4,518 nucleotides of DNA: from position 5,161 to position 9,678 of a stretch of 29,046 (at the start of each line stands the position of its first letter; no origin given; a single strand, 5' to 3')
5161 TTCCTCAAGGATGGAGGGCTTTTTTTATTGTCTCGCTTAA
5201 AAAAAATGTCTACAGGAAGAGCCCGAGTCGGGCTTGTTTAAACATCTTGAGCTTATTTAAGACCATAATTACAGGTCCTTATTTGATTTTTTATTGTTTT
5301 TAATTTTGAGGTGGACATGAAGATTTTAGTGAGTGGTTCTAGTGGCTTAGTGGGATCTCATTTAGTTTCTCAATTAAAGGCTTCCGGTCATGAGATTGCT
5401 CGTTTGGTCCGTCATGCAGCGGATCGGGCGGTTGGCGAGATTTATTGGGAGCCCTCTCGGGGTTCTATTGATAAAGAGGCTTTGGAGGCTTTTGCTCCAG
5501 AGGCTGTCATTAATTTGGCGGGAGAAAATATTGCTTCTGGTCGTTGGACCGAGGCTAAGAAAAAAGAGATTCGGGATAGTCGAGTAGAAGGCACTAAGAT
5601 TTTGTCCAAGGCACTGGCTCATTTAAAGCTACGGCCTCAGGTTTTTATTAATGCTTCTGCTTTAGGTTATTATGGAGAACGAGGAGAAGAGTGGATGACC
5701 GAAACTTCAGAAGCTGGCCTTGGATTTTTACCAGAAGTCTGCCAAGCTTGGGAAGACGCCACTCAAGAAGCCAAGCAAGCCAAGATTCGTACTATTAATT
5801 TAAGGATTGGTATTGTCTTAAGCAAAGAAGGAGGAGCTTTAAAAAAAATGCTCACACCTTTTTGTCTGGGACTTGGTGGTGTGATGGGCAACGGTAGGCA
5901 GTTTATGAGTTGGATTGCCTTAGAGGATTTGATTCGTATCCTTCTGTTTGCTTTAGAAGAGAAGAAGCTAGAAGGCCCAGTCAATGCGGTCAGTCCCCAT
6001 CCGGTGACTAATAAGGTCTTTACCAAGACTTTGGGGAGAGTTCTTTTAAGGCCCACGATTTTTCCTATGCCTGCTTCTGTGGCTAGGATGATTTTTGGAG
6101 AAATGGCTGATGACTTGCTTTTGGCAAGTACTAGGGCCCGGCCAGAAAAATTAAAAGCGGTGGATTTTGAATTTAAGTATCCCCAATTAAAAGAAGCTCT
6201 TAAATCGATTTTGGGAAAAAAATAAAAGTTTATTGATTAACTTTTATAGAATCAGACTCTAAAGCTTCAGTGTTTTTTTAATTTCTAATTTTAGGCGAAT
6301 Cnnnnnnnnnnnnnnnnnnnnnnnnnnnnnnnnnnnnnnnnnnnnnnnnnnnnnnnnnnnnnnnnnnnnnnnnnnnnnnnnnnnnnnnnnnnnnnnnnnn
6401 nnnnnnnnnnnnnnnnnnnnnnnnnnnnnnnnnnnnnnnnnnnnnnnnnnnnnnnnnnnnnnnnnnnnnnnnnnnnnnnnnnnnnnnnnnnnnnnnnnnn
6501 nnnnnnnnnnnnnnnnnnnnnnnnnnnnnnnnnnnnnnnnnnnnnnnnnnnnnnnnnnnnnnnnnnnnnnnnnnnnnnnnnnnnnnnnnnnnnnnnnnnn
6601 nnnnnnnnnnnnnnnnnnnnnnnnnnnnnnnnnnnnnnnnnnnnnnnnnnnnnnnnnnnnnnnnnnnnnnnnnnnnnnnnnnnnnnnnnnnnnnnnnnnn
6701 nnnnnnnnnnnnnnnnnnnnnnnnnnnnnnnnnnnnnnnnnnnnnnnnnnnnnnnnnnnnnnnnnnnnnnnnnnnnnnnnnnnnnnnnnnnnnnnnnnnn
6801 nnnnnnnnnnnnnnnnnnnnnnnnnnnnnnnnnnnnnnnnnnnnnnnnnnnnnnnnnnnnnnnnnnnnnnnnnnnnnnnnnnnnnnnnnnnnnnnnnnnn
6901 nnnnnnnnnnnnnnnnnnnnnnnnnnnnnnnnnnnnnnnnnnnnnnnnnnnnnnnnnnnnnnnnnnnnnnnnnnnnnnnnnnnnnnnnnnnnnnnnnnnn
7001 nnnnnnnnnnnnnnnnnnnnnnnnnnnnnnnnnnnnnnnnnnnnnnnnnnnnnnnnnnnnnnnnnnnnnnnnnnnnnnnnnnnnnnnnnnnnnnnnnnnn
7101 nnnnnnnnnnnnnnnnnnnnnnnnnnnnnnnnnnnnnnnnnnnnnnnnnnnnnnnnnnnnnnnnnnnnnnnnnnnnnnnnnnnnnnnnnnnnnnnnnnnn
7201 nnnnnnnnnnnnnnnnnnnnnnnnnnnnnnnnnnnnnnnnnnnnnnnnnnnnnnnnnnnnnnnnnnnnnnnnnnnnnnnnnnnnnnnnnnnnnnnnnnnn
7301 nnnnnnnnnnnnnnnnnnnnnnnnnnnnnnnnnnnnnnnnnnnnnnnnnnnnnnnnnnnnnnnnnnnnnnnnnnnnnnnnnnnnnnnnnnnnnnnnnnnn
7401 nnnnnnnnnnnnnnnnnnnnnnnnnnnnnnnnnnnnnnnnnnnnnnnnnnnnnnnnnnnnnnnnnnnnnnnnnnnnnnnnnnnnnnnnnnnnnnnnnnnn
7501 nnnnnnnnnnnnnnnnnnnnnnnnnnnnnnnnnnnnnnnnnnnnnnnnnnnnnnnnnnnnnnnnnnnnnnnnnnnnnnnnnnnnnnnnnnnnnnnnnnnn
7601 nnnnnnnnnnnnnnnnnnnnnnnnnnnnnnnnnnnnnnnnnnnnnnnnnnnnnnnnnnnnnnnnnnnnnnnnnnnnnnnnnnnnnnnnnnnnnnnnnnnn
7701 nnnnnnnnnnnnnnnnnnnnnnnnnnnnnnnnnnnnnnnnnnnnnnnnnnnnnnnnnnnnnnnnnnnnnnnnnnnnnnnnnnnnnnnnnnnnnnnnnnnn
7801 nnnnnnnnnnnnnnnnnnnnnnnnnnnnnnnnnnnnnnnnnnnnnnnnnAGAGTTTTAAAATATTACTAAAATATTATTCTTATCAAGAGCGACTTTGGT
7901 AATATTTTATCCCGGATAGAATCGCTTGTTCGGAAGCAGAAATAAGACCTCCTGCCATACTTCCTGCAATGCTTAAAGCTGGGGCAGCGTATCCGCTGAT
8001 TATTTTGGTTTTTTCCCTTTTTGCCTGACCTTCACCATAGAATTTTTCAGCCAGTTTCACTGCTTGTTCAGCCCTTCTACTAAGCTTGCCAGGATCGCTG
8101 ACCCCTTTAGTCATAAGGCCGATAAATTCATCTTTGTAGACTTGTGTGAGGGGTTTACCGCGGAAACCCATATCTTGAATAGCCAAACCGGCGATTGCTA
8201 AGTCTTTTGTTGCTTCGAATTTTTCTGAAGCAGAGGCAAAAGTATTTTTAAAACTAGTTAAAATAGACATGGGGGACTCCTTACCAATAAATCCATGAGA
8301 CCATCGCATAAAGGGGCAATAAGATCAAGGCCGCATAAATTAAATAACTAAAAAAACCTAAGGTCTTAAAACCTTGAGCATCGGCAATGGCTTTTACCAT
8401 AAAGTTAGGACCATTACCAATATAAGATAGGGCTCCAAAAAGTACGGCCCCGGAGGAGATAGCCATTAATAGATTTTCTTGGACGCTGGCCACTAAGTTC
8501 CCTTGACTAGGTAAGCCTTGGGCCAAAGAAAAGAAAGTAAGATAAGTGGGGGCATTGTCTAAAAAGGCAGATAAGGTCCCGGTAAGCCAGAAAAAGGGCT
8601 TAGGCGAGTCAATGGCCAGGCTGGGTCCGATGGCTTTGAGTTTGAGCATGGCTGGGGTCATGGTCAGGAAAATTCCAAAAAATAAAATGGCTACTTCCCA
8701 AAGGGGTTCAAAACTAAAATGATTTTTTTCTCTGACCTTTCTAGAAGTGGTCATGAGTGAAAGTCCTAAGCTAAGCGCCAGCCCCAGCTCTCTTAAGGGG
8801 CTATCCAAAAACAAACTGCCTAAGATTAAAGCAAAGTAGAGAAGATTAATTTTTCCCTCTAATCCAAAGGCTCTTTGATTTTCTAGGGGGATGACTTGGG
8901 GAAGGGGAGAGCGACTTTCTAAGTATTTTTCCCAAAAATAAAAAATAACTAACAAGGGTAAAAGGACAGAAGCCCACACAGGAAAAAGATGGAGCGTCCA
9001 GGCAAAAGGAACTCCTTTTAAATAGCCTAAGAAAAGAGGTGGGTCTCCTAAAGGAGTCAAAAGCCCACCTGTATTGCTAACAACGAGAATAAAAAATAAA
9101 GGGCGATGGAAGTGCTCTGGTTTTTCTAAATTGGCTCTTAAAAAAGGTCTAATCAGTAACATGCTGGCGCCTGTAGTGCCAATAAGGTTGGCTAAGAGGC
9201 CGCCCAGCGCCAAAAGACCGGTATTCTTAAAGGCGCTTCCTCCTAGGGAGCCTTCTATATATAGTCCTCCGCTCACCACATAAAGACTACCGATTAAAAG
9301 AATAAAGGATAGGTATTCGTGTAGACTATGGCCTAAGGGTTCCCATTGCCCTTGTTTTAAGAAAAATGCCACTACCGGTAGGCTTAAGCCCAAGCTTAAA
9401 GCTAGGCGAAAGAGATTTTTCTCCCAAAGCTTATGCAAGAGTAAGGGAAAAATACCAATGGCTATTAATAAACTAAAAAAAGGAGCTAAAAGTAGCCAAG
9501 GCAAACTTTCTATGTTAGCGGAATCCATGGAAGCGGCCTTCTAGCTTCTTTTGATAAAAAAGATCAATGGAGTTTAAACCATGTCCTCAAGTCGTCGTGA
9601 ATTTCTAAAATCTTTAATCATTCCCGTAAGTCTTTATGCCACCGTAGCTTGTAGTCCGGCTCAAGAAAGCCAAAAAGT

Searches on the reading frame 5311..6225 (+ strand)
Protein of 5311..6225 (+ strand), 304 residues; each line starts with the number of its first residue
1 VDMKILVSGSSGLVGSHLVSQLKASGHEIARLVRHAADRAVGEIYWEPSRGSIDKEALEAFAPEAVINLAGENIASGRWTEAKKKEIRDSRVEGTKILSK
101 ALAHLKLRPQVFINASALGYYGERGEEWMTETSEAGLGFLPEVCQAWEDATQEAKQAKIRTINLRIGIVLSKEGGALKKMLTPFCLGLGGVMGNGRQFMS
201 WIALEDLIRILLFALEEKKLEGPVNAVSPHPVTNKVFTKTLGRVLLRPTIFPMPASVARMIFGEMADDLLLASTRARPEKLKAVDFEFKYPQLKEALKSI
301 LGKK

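Call 40: search_protein_families(library=pfam, proteins=[window:5311-6225:+], max_evalue=0.001)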
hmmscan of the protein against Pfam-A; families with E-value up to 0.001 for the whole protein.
window:5311-6225:+ (304 aa): 4 families
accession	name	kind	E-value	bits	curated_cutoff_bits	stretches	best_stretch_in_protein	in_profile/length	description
PF01370.27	Epimerase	-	2.3e-17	63.6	20.9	1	5-219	1-229/240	NAD dependent epimerase/dehydratase family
PF08338.16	DUF1731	-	9.2e-17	60.9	27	1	253-300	1-47/47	Domain of unknown function (DUF1731)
PF16363.11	GDP_Man_Dehyd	-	2.3e-07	31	27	1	6-133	1-145/332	GDP-mannose 4,6 dehydratase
PF04321.23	RmlD_sub_bind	-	5.6e-05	22.8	27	1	3-175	1-157/287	RmlD substrate binding domain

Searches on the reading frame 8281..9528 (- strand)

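Call 40: search_protein_families(library=pfam, proteins=[window:8281-9528:-], max_evalue=0.001)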
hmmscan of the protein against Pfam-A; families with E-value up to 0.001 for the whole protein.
window:8281-9528:- (415 aa): 2 families
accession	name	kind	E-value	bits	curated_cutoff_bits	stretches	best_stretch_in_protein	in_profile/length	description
PF16980.11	CitMHS_2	-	1.2e-125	420.2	25.7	1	8-415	3-448/448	Putative citrate transport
PF03600.22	CitMHS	-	9.8e-10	38.5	31.9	1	109-343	87-321/336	Citrate transporter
